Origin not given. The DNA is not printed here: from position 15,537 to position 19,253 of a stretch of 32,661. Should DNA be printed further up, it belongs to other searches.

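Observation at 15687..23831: Periplasmic Nitrospira/anammox-type NXR-like molybdoenzyme cluster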

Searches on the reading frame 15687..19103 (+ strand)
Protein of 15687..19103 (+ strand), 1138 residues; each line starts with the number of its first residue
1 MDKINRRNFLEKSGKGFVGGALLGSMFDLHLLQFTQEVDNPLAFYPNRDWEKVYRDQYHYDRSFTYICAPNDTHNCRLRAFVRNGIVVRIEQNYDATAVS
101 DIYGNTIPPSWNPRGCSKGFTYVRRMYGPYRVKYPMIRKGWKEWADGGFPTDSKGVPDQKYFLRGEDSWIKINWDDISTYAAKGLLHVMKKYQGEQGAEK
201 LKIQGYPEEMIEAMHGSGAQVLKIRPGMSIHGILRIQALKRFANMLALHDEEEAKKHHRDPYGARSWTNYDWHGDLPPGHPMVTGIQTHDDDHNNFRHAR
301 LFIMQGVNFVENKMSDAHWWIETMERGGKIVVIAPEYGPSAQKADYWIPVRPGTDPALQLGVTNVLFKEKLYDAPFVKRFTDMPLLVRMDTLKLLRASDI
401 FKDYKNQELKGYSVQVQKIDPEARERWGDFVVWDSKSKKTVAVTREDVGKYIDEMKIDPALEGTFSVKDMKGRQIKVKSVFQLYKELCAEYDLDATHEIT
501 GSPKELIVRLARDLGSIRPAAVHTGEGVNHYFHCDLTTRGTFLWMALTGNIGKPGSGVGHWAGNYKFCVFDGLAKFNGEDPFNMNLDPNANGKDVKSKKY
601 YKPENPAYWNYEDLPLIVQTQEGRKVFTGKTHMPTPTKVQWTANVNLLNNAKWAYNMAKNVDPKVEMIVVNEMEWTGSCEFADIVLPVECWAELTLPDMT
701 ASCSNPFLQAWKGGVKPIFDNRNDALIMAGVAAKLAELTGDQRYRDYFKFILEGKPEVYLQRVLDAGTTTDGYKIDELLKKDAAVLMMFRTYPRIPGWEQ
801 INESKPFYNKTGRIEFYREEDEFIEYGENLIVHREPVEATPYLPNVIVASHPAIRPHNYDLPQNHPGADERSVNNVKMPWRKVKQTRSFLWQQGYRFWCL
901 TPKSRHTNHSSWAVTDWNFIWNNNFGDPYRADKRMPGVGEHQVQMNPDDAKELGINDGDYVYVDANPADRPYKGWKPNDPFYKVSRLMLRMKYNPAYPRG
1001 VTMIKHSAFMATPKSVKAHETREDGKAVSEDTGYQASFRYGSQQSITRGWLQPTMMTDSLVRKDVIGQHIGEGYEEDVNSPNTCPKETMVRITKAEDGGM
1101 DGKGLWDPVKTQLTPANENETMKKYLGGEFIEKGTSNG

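Call 4: search_protein_families(library=pfam, proteins=[window:15687-19103:+])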
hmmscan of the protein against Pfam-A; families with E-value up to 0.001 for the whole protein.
window:15687-19103:+ (1138 aa): 2 families
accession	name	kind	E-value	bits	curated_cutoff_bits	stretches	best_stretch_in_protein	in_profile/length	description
PF00384.28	Molybdopterin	-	9.7e-27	94.3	24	1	266-732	71-351/353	Molybdopterin oxidoreductase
PF01568.27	Molydop_binding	-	0.00023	21.6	26.8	1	941-963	30-52/110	Molydopterin dinucleotide binding domain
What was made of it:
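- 15687..19103 (+): Alpha subunit: NxrA-like bis-MGD molybdoenzyme, 1138 aa. Pfam Molybdopterin (call 4).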

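Call 5: search_solved_structures(query=window:15687-19103:+, show_alignments=2)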
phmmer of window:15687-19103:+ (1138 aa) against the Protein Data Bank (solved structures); distinct sequences matched with E-value up to 0.001: 45.
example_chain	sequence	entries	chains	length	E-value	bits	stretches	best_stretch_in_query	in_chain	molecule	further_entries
7b04_B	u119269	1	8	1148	0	1421.4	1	3-1132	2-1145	Nitrite oxidoreductase subunit A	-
4ydd_A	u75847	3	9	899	1.7e-70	241.2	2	262-842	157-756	DMSO reductase family type II enzyme, molybdopterin subunit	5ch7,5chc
5e7o_A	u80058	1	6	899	4.9e-70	239.7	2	262-842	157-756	DMSO reductase family type II enzyme, molybdopterin subunit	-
2ivf_A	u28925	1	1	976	9e-54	185.8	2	294-572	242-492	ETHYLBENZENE DEHYDROGENASE ALPHA-SUBUNIT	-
3ir5_A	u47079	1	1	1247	1.6e-44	155.2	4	265-391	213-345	Respiratory nitrate reductase 1 alpha chain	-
3ir6_A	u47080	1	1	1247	4.6e-43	150.3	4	266-391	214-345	Respiratory nitrate reductase 1 alpha chain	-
3egw_A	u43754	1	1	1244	7.4e-43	149.7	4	264-391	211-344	Respiratory nitrate reductase 1 alpha chain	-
1r27_A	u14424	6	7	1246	9.2e-43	149.3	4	266-391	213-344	Respiratory nitrate reductase 1 alpha chain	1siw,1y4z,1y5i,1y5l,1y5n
1q16_A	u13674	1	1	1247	9.3e-43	149.3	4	266-391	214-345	Respiratory nitrate reductase 1 alpha chain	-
3ir7_A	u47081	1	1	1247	1.6e-42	148.6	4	266-391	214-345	Respiratory nitrate reductase 1 alpha chain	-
7qv7_S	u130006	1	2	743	1.3e-14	56.1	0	488-562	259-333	Hydrogen dependent carbon dioxide reductase subunit FdhF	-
7l5i_A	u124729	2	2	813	2.4e-14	55.2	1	498-734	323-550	Trimethylamine-N-oxide reductase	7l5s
9t1s_L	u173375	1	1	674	2.9e-14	54.9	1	302-381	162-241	formate dehydrogenase (coenzyme F420)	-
1eu1_A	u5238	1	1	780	8.1e-12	46.9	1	498-739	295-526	DIMETHYL SULFOXIDE REDUCTASE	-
2vpw_A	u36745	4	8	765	3.5e-11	44.7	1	297-381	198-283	THIOSULFATE REDUCTASE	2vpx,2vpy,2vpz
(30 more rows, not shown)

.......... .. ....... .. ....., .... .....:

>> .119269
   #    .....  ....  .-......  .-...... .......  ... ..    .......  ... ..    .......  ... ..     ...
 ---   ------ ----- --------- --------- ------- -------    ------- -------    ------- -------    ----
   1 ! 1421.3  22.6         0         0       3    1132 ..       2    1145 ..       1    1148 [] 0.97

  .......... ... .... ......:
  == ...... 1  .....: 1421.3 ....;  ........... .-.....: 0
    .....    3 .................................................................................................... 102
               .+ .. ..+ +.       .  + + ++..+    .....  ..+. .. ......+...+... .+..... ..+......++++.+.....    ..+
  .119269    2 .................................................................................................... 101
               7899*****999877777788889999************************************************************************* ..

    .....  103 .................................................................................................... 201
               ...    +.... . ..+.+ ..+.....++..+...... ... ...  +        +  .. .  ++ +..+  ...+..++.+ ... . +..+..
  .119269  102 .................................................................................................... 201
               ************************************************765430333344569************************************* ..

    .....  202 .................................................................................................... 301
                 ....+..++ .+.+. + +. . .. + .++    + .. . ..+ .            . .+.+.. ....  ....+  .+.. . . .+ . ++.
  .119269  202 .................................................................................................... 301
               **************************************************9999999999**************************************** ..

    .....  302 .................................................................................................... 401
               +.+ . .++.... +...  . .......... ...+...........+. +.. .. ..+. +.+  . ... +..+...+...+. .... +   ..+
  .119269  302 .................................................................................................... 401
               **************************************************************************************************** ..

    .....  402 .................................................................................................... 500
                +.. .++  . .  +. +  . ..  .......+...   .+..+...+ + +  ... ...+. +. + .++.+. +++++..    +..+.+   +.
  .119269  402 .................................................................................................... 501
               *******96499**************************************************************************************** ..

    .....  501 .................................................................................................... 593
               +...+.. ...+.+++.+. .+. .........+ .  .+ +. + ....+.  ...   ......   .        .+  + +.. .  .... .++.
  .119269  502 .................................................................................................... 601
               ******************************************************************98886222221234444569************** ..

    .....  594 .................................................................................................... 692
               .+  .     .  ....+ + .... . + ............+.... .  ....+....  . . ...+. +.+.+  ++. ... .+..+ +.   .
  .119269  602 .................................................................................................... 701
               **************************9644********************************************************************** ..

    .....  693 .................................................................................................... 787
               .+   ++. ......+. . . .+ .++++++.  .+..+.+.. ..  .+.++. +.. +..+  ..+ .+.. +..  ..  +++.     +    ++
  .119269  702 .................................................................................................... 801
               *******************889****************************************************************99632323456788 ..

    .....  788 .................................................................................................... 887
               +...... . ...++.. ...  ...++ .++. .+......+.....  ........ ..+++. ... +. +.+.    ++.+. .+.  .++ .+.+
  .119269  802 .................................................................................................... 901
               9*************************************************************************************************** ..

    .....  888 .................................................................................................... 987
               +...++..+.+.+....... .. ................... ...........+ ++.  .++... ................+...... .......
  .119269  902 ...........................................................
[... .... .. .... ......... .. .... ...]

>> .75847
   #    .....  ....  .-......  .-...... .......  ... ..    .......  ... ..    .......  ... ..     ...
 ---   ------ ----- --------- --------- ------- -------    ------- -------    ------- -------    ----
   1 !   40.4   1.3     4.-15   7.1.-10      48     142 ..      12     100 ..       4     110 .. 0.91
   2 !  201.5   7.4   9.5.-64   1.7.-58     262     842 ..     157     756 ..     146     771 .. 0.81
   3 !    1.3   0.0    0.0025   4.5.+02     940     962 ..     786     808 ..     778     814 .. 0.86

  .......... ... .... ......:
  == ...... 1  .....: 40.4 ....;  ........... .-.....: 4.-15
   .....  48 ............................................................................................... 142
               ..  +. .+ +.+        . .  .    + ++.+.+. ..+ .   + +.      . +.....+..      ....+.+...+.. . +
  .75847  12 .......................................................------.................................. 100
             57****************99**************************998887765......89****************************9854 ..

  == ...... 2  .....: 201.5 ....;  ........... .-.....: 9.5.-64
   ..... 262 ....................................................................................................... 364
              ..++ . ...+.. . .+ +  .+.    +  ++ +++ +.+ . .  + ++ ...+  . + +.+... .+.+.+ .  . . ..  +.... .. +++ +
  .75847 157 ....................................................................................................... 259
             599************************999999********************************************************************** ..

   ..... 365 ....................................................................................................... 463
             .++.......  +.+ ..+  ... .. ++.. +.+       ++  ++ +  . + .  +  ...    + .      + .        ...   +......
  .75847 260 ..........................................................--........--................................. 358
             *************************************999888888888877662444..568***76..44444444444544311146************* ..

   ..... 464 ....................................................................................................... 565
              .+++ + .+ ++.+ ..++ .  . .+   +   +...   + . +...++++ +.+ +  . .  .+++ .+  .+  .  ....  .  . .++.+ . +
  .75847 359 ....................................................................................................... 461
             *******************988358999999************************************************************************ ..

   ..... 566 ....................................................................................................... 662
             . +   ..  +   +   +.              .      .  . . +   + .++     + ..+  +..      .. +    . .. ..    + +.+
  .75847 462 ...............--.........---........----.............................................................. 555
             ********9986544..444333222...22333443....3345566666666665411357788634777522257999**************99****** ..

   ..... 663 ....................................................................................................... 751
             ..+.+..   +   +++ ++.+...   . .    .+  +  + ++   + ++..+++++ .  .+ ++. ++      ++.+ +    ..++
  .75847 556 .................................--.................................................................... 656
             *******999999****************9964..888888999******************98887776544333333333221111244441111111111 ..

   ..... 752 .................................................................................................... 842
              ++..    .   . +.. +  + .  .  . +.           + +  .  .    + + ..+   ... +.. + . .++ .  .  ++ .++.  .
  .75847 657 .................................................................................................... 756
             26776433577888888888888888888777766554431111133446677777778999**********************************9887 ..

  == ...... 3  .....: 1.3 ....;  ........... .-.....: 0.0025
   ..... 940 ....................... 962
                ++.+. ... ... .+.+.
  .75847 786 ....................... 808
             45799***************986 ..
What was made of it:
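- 15687..19103 (+): 7b04_B at 1421 bits over residues 3-1132 (call 5).
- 15702..15722 (+): Twin-arginine motif RRNFLEK. Aligned with the Tat region of Kuenenia NxrA (call 5).
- On Periplasmic NXR family (Nitrospira/Nitrospina/anammox type, broad sense): 7b04_B scores 1421 bits over residues 3-1132, against PcrA 241, EbdA 186 and NarG 155 (call 5).
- Checked: In the HMMER alignment to Kuenenia NxrA (7b04_B), C68/D72/C76/C116 fall on C67/D71/C75/C115 (call 5).
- Alpha scores 241 bits against PcrA and 186 against EbdA, versus 1421 against NxrA (call 5).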

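Call 6: find_homologous_proteins(query=window:15687-19103:+, max_evalue=1e-30)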
Query window:15687-19103:+ (1138 aa): 3947 proteins with E <= 1e-30 among 8000 candidates; the best 120 are listed.
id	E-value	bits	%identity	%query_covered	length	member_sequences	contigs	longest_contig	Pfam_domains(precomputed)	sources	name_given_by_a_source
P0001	0.0e+0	2428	87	100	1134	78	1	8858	PF00384.28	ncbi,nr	ncbi:MAG: nrxA, partial [Bacteroidetes bacterium]|nr:nrxA [Bacteroidota bacterium]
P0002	0.0e+0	2060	75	99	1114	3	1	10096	PF00384.28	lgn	-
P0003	0.0e+0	2059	74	99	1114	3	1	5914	PF00384.28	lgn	-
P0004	0.0e+0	2045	74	99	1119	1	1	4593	PF00384.28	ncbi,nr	ncbi:MAG: molybdopterin-dependent oxidoreductase, partial [Chloroflexota bacterium]|nr:molybdopterin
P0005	0.0e+0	2030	73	99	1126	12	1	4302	PF00384.28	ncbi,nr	ncbi:MAG: molybdopterin-dependent oxidoreductase [Dehalococcoidia bacterium]|nr:molybdopterin-depend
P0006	0.0e+0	2027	73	99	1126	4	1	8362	PF00384.28,PF01568.28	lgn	-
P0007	0.0e+0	1845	65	100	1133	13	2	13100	PF00384.28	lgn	-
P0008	0.0e+0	1836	67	99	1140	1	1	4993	PF00384.28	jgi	jgi:nitrate reductase alpha subunit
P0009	0.0e+0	1825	66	99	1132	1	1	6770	PF00384.28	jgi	-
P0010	0.0e+0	1819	66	99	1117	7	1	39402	PF00384.28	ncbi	-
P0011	0.0e+0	1815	66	99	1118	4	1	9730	PF00384.28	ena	-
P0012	0.0e+0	1810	65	99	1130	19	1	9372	PF00384.28,PF01568.28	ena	-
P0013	0.0e+0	1803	66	99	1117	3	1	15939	PF00384.28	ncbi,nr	ncbi:MAG: molybdopterin-dependent oxidoreductase [Candidatus Brocadiales bacterium]|nr:molybdopterin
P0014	0.0e+0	1792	65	99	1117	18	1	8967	PF00384.28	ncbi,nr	ncbi:MAG TPA: molybdopterin-dependent oxidoreductase [Candidatus Brocadiales bacterium]|nr:molybdopt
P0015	0.0e+0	1783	65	99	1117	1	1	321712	PF00384.28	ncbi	-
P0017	0.0e+0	1768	64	100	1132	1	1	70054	PF00384.28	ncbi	-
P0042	0.0e+0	1601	60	99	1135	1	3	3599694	PF00384.28,PF01568.28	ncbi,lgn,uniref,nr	ncbi:molybdopterin-containing oxidoreductase family protein [Caldinitratiruptor microaerophilus]|uni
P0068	0.0e+0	1490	57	99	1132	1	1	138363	PF00384.28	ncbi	-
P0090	0.0e+0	1469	54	99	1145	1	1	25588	PF10518.15,PF00384.28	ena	-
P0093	0.0e+0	1468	55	99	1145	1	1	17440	PF10518.15,PF00384.28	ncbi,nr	ncbi:MAG: molybdopterin-dependent oxidoreductase [Candidatus Omnitrophica bacterium]|nr:molybdopteri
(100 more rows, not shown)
